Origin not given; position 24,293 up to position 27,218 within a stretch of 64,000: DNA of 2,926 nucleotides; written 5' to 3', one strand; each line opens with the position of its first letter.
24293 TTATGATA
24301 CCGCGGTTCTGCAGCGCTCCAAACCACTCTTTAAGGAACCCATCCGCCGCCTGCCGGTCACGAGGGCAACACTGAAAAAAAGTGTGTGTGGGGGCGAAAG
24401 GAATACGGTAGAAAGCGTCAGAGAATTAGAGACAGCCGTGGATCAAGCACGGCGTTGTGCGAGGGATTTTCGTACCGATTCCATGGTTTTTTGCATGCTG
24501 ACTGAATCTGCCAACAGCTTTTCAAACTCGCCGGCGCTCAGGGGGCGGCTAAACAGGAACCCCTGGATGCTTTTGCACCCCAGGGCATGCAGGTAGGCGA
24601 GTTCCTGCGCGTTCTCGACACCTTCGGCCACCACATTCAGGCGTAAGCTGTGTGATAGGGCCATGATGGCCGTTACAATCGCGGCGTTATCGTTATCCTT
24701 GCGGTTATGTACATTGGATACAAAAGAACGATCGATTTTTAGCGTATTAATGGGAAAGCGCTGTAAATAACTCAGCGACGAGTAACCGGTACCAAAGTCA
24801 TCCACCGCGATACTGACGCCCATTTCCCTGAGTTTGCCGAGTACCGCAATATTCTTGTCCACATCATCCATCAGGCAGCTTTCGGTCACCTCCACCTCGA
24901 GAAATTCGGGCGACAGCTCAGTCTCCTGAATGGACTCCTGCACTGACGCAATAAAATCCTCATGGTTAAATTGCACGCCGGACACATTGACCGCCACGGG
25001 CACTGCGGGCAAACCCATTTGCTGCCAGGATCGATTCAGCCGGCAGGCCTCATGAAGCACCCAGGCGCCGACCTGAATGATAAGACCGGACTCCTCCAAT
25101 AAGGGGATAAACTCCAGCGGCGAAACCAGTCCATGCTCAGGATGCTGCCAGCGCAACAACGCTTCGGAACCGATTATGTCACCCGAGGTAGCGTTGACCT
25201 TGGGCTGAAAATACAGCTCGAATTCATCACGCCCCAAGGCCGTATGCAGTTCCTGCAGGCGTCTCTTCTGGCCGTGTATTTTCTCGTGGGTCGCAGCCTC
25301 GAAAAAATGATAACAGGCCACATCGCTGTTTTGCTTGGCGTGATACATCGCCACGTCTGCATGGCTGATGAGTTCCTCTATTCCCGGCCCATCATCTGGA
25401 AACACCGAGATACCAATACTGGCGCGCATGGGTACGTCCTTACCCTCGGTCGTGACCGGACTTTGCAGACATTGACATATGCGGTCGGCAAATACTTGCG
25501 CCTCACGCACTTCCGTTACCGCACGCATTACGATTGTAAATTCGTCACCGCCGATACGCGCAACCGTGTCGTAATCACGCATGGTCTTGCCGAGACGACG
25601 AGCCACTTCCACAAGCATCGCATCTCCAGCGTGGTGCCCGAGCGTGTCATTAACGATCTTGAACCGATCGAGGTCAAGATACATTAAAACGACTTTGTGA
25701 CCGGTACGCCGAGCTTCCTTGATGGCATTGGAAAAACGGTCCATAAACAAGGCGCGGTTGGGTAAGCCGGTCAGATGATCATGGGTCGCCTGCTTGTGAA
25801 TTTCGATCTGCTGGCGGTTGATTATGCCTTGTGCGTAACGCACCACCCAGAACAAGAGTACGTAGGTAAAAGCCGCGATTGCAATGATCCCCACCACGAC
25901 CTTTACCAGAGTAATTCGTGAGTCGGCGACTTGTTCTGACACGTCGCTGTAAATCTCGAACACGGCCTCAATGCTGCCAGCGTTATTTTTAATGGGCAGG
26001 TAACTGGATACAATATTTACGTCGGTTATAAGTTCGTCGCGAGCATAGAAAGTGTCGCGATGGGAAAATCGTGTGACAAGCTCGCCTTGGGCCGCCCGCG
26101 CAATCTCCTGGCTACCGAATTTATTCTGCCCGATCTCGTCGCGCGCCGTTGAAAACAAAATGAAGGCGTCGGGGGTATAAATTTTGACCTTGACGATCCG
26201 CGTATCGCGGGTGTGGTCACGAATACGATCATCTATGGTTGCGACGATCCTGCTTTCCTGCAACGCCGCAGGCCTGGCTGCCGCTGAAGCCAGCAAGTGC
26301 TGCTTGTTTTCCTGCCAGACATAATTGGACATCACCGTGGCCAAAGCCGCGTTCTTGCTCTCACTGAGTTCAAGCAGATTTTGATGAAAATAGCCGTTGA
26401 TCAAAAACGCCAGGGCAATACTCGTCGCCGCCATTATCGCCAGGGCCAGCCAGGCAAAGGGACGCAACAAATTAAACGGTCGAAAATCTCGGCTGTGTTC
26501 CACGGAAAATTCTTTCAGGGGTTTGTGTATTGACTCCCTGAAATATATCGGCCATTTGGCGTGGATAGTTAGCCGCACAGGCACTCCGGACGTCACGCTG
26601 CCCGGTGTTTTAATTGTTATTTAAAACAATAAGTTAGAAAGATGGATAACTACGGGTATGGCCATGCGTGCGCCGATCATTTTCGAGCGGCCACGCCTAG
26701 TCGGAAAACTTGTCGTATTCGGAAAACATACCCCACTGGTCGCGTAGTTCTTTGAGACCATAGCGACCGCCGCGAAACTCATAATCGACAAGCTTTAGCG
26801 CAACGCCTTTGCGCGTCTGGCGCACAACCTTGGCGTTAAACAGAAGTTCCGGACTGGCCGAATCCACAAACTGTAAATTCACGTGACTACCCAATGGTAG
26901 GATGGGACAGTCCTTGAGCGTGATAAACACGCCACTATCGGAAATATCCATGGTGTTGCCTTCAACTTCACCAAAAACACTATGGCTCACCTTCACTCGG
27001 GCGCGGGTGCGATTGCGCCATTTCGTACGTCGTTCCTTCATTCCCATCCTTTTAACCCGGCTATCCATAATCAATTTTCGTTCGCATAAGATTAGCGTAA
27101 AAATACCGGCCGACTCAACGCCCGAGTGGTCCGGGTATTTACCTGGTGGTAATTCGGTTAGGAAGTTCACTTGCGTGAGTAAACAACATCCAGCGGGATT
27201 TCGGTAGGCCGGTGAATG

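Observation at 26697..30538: Three PilZ genes alternating with a glycerolipid acyltransferase and an App1-type phosphatidate phosphatase, directly upstream of a GGDEF-EAL gene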

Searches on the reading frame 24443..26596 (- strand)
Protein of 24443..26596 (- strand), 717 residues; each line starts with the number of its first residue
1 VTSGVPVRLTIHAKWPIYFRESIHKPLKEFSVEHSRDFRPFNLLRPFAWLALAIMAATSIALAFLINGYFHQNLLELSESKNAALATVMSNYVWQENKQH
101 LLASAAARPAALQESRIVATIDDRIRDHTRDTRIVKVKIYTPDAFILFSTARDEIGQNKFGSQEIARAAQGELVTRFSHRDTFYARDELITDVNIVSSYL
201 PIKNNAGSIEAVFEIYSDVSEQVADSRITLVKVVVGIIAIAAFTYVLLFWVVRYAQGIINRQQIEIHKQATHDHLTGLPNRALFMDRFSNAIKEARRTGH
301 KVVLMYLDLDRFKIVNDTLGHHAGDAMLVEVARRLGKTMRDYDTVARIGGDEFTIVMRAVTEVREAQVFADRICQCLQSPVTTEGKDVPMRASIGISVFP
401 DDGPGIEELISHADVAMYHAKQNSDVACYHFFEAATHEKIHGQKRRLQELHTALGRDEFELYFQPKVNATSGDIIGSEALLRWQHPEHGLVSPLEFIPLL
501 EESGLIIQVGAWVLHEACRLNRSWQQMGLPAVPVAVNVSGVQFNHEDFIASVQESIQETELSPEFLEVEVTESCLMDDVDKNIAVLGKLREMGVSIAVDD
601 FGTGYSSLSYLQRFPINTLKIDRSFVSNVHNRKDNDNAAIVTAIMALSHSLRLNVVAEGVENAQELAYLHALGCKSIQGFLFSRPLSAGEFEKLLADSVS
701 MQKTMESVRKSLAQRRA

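Call 3: search_protein_families(library=pfam, proteins=[window:24443-26596:-], max_evalue=0.1)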
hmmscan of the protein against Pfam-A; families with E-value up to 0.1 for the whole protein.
window:24443-26596:- (717 aa): 4 families
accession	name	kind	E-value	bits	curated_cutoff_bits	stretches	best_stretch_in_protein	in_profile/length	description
PF00563.25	EAL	-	3.4e-72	243.1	31.3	1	448-685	2-236/236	EAL domain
PF00990.26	GGDEF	-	4.8e-48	163.4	23.8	1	270-423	1-157/161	Diguanylate cyclase, GGDEF domain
PF03739.19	LptF_LptG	-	0.02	14.4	27.9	0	40-134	91-184/353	Lipopolysaccharide export system permease LptF/LptG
PF17718.6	DUF5563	-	0.083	12.8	25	0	174-227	70-121/192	Family of unknown function (DUF5563)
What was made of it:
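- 24443..26596 (-): Membrane GGDEF-EAL protein. It has two hydrophobic segments flanking a roughly 160 aa loop. The GGDEF motif, the RxxD I-site 5 residues upstream, and the EAL, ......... and EGVE motifs are all intact. The true start may be near 26503. GGDEF 163 bits, EAL 243 bits (call 3).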

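Call 4: search_protein_families(library=ncbifam, proteins=[window:24443-26596:-], max_evalue=0.1)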
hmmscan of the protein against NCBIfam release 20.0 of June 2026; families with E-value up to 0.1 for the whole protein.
window:24443-26596:- (717 aa): 30 families (the best 25 are shown)
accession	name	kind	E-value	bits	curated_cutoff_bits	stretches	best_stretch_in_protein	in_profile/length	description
NF045675.1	PhdiestaseDibA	equivalog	1.7e-135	452.8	980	1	258-691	191-621/623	phosphodiesterase DibA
NF007474.0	PRK10060.1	equivalog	2.6e-113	379.5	782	1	262-698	229-657/663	cyclic di-GMP phosphodiesterase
NF053781.1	cdiGMPphdstlr2612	equivalog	6.4e-109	365.3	1600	1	262-696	832-1266/1268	Tlr1612 family c-di-GMP phosphodiesterase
NF052458.1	PhdiestGepA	equivalog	6e-105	352.2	1200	1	265-690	420-836/840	phosphodiesterase GepA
NF008467.0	PRK11359.1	equivalog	8.8e-104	348.1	857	1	260-698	368-795/800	oxygen-sensing cyclic-di-GMP phosphodiesterase DosP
NF008807.1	PRK11829.1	equivalog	1.1e-84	284.8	733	1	256-693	228-660/670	biofilm formation regulator HmsP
NF007298.0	PRK09776.1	equivalog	1.9e-75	254.5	1135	1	265-686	679-1097/1111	diguanylate cyclase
NF052596.1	RR_EAL_PvrR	equivalog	2.6e-59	200.9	580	1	438-700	134-394/398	response regulator cyclic di-GMP phosphodiesterase PvrR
NF007423.1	PRK09966.1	equivalog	3.7e-55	187.4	325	1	259-421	228-390/390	diguanylate cyclase DgcN/YfiN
NF007839.0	PRK10551.1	equivalog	1.7e-47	162.2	461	1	444-699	262-514/518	cyclic di-GMP phosphodiesterase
NF045673.1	c-di-GMPRcptLapD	equivalog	5.2e-47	160.5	1020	1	265-686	231-645/647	cyclic di-GMP receptor LapD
NF008281.1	PRK11059.1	equivalog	1.1e-43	149.5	663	1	266-685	217-629/633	RNase E specificity factor CsrD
TIGR00254.1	GGDEF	domain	7.2e-42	142.9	37.4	1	267-424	2-160/168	diguanylate cyclase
NF038266.1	diguan_SiaD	equivalog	3.7e-40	137.9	290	1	261-423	85-247/252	biofilm regulation diguanylate cyclase SiaD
NF007380.0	PRK09894.1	equivalog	1e-37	130.1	256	1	268-423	127-279/296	diguanylate cyclase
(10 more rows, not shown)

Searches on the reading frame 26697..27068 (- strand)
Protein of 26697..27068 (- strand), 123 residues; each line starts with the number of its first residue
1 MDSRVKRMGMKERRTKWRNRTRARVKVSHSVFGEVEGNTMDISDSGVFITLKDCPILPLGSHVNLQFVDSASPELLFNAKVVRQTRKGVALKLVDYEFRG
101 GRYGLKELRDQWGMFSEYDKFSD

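Call 3: search_protein_families(library=pfam, proteins=[window:26697-27068:-], max_evalue=0.1)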
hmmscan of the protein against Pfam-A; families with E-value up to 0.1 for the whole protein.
window:26697-27068:- (123 aa): 1 family
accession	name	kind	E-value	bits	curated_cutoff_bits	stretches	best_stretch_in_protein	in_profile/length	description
PF07238.19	PilZ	-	1.8e-09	38.3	22.5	1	12-95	1-87/102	PilZ domain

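Call 4: search_protein_families(library=ncbifam, proteins=[window:26697-27068:-], max_evalue=0.1)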
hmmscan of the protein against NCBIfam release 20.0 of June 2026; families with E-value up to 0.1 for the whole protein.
window:26697-27068:- (123 aa): 1 family
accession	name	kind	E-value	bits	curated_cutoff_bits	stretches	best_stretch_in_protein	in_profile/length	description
NF003257.0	PRK04217.1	equivalog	0.0072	16.5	115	0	4-32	64-91/110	hypothetical protein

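Call 20: find_related_loci(query=A2, collection=metagenome_contigs, flank=8000)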
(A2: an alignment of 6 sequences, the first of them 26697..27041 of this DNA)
Query A2 (114 aa) in metagenome_contigs; peptide patterns used: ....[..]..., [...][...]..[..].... (x = any residue, [..] = any of these).
134 stretches matched a pattern; 16 encode a relative of the query (tblastn E <= 1e-3); 16 distinct loci.
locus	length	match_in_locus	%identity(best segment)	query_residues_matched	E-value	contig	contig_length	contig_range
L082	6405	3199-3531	61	1-111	3e-43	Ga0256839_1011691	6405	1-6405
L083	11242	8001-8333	61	1-111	3e-39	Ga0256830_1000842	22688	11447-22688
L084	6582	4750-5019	59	14-103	1e-35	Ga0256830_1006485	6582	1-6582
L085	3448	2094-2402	49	1-103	6e-31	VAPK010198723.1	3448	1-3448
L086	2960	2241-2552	46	1-104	6e-31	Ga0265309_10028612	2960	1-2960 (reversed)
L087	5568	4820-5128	49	1-103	3e-30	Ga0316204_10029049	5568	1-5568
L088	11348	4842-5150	48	1-103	4e-30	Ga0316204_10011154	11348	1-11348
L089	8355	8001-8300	49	1-100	5e-30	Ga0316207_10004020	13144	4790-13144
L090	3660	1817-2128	44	1-104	1e-29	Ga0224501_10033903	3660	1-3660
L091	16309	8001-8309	47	1-103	3e-29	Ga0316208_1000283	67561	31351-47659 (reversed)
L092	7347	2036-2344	46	1-103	9e-29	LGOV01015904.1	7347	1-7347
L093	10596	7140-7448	46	1-103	9e-29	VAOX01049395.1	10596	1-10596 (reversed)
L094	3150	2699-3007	45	1-103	2e-28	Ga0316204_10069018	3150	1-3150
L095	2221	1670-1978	45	1-103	5e-28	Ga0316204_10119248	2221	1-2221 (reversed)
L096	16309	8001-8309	46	1-103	1e-27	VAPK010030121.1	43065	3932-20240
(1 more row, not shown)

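Call 40: search_protein_families(library=pfam, proteins=[L091:6376-7110:-, L091:7107-7739:-, L091:8467-9471:+, L091:9534-9812:+, L091:6088-6348:+], max_evalue=0.01)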
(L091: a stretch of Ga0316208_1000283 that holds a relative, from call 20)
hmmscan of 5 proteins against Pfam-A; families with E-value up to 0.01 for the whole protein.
L091:6376-7110:- (244 aa): 2 families
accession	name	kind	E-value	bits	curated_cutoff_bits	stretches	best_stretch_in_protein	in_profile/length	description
PF19583.5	ODP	-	2.1e-73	246.8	27.2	1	27-218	1-194/194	ODP family beta lactamase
PF00753.33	Lactamase_B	-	4.7e-17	63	22.7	1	29-217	6-196/196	Metallo-beta-lactamase superfamily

L091:7107-7739:- (210 aa): 1 family
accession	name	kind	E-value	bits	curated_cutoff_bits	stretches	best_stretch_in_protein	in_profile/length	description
PF03095.20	PTPA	-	0.005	16.8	27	0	89-184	4-99/293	Phosphotyrosyl phosphate activator (PTPA) protein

L091:8467-9471:+ (334 aa): 1 family
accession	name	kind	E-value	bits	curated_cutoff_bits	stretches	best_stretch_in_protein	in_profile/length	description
PF01694.28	Rhomboid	-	4.2e-19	69.6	22.6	1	157-308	4-141/143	Rhomboid domain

L091:9534-9812:+ (92 aa): 1 family
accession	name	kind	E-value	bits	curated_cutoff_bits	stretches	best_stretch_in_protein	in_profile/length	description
PF07238.19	PilZ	-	4.9e-10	40.1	22.5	1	5-91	1-85/102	PilZ domain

L091:6088-6348:+ (86 aa): 1 family
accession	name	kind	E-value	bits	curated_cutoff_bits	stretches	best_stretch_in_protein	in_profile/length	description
PF07238.19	PilZ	-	8.2e-06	26.5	22.5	1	3-85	1-86/102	PilZ domain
